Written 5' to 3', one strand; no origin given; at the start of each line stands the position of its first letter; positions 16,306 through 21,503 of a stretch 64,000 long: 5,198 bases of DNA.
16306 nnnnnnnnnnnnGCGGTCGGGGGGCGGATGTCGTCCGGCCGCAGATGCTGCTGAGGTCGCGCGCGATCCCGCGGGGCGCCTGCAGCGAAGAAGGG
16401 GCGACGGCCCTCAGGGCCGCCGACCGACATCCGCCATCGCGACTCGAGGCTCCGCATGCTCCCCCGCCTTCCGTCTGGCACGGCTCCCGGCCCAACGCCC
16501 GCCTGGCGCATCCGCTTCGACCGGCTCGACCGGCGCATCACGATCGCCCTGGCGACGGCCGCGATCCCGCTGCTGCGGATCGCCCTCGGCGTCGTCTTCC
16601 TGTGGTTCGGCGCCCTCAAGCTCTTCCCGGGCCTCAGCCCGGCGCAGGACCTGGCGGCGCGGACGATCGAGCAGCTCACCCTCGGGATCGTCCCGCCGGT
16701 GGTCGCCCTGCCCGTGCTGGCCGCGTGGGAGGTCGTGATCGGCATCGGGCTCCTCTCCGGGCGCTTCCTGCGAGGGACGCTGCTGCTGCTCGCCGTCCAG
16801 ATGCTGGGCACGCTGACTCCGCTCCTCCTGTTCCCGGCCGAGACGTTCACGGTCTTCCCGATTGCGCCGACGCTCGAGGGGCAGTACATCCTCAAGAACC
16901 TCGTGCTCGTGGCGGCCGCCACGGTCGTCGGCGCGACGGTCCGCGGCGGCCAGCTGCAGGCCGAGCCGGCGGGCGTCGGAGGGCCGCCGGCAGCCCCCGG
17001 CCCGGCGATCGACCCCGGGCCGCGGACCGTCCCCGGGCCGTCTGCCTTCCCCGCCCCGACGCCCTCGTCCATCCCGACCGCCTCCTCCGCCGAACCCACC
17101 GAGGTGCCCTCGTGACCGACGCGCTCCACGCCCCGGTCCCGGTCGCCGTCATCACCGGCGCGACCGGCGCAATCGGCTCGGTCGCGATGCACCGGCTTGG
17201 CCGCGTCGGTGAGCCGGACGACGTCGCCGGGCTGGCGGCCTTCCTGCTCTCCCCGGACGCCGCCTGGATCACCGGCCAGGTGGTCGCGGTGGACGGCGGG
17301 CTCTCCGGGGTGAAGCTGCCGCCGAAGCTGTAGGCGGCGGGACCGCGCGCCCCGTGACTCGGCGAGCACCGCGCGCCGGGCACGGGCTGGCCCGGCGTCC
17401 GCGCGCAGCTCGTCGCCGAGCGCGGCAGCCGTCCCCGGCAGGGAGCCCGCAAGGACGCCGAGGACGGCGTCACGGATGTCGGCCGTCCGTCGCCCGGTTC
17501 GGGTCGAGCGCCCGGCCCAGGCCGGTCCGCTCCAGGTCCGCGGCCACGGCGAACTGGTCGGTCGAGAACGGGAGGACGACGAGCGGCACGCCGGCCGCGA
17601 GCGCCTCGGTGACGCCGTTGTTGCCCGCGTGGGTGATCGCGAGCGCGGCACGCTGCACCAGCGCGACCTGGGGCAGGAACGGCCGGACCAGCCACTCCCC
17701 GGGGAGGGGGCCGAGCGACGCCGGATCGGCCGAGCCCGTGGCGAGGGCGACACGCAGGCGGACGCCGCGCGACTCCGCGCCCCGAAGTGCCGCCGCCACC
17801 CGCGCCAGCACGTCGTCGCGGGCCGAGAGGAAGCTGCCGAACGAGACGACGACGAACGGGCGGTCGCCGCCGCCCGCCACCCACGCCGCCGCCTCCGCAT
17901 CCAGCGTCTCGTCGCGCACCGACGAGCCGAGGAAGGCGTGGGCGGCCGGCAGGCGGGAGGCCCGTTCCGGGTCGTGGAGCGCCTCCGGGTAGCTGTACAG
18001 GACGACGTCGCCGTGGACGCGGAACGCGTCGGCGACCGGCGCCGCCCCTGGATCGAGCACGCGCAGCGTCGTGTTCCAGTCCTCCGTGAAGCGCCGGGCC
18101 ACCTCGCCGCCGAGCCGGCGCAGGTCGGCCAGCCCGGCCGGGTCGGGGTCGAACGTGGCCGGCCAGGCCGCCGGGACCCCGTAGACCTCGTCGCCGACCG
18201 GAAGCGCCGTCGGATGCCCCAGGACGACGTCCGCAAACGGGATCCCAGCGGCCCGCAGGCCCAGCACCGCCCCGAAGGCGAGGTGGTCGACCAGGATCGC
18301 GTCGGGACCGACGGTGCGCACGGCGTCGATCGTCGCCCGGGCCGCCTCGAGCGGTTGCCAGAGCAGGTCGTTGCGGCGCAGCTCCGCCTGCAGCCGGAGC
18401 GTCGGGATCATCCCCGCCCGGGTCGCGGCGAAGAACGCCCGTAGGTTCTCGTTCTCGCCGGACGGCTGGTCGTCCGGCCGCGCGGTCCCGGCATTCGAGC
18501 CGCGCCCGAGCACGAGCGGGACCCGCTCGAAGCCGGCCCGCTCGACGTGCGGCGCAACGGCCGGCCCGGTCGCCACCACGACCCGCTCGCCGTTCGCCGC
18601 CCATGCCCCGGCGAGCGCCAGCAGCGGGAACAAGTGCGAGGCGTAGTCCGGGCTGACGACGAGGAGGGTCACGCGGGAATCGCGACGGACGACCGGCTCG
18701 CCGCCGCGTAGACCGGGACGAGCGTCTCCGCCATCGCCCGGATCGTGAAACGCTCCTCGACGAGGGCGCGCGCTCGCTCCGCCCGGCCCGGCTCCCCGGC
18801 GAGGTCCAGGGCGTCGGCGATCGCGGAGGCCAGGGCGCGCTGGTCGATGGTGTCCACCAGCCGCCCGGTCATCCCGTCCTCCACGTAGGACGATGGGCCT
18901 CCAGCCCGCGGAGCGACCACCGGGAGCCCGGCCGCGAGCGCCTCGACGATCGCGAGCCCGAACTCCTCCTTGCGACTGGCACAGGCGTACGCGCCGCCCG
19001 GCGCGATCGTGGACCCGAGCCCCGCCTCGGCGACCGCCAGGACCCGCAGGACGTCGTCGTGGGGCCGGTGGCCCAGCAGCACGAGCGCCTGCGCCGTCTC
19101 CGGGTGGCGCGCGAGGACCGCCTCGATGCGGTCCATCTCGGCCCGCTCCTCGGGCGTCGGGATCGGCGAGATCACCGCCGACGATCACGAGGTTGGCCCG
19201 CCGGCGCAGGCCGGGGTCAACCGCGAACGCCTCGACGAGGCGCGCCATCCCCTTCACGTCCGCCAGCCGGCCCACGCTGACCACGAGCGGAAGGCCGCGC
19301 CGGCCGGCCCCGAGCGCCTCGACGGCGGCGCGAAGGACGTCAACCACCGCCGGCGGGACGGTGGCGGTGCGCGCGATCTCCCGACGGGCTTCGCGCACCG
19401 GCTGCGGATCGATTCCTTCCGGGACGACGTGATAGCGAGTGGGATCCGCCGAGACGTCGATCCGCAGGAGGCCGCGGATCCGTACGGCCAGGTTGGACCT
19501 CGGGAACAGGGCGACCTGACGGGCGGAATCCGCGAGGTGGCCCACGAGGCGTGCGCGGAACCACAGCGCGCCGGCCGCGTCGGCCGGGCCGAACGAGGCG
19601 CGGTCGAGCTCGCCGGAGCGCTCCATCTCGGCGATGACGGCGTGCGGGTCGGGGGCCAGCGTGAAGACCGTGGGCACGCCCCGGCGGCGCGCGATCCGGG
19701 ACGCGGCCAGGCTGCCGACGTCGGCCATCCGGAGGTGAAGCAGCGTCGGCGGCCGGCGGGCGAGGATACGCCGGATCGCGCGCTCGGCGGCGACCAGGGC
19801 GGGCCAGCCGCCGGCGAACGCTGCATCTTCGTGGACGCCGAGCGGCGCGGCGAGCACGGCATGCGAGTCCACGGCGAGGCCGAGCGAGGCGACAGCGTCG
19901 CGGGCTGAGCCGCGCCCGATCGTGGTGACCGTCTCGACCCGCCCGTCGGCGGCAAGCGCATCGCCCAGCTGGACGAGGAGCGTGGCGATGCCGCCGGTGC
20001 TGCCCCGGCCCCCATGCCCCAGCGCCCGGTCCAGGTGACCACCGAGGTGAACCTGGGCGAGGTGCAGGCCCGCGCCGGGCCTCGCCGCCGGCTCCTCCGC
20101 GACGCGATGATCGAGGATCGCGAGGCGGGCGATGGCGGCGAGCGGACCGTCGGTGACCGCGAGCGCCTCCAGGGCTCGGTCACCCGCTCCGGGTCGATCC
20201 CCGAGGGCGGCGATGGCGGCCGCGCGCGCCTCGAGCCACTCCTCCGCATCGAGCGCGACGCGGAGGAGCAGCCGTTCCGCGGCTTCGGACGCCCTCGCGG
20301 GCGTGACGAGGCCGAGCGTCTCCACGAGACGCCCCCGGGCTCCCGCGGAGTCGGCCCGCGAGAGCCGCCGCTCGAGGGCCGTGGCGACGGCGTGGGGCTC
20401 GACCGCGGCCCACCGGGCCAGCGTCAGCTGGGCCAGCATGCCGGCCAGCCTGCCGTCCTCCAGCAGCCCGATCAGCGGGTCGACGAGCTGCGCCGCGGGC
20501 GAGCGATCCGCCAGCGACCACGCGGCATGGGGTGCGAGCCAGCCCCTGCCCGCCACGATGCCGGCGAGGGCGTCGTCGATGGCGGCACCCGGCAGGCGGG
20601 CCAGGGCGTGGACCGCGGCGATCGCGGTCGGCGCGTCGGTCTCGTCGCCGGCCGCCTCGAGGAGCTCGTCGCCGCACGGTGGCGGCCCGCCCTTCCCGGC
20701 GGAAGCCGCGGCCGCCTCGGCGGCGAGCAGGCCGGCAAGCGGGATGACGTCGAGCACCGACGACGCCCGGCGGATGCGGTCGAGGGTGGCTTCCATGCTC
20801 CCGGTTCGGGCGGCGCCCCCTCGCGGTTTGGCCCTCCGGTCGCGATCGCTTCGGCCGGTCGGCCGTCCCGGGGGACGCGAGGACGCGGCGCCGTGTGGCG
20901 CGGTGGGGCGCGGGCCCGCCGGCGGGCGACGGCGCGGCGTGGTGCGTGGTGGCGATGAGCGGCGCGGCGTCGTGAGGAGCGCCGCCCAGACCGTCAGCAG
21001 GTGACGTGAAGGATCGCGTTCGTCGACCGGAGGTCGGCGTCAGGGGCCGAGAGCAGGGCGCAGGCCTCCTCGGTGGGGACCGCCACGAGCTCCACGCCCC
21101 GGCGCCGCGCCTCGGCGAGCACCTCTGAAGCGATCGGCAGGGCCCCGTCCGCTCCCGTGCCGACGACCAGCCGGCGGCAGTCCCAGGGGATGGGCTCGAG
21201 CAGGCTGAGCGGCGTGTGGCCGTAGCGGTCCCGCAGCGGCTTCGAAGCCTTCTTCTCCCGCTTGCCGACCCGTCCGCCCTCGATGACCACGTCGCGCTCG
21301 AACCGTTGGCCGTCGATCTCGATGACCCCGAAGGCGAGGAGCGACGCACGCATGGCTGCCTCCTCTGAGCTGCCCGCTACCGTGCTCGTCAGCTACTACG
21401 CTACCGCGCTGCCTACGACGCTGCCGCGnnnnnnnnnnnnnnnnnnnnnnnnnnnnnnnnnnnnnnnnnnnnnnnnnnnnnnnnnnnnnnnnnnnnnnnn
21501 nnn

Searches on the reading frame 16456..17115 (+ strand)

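Call 40: search_protein_families(library=pfam, proteins=[window:16456-17115:+], max_evalue=0.0001)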
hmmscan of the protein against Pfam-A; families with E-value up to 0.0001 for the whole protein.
window:16456-17115:+ (219 aa): 1 family
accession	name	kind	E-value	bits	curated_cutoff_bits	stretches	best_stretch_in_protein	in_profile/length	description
PF07681.17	DoxX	-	2e-07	32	23.6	1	39-120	4-80/85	DoxX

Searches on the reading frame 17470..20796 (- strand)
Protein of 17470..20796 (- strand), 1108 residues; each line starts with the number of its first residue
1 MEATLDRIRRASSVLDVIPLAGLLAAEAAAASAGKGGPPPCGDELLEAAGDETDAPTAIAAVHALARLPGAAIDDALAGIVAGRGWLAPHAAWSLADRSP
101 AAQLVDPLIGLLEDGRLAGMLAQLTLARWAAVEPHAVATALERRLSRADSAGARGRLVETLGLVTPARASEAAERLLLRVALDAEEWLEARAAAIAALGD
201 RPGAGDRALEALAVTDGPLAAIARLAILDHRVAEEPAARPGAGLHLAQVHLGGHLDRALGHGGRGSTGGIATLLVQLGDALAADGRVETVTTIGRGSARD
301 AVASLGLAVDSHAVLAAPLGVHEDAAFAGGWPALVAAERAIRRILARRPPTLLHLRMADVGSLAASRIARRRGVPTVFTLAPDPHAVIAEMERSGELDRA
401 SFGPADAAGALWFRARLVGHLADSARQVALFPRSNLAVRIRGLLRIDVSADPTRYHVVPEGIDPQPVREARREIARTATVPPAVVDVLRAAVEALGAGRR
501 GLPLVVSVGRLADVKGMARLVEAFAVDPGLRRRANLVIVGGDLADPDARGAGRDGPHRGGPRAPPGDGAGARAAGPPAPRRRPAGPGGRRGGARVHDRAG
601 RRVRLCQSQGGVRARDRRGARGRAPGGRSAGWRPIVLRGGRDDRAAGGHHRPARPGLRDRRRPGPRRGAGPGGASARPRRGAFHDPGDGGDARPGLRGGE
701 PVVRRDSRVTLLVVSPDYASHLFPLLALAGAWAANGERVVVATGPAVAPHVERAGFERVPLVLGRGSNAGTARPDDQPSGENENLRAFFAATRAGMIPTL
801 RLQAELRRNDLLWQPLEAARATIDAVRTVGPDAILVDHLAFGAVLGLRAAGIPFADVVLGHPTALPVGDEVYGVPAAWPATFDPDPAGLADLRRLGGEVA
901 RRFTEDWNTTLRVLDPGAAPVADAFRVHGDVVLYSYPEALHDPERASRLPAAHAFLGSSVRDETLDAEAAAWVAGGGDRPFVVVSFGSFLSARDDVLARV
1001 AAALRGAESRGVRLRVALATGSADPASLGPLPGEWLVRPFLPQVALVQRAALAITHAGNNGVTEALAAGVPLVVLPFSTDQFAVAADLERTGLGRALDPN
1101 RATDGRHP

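Call 40: search_protein_families(library=pfam, proteins=[window:17470-20796:-], max_evalue=0.0001)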
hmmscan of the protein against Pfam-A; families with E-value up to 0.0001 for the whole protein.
window:17470-20796:- (1108 aa): 4 families
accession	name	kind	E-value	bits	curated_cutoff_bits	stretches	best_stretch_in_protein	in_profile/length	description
PF00201.24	UDPGT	-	6.9e-13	48.7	19.5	1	962-1098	258-389/499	UDP-glucoronosyl and UDP-glucosyl transferase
PF04101.22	Glyco_tran_28_C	-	1.2e-06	29.1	22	1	1039-1102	60-128/166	Glycosyltransferase family 28 C-terminal domain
PF06722.18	EryCIII-like_C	-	7.5e-06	26.4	31.7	1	1027-1102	25-100/145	Erythromycin biosynthesis protein CIII-like, C-terminal domain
PF13439.12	Glyco_transf_4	-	6.2e-05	23.5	28.5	1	268-380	2-103/170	Glycosyltransferase Family 4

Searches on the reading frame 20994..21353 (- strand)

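Call 41: search_protein_families(library=pfam, proteins=[window:20994-21353:-], max_evalue=0.0001)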
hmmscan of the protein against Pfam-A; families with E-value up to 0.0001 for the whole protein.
window:20994-21353:- (119 aa): 1 family
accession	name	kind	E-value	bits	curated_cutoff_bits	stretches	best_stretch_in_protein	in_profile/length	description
PF04430.19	DUF498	-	2e-08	34.6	33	1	7-99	5-92/109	Protein of unknown function (DUF498/DUF598)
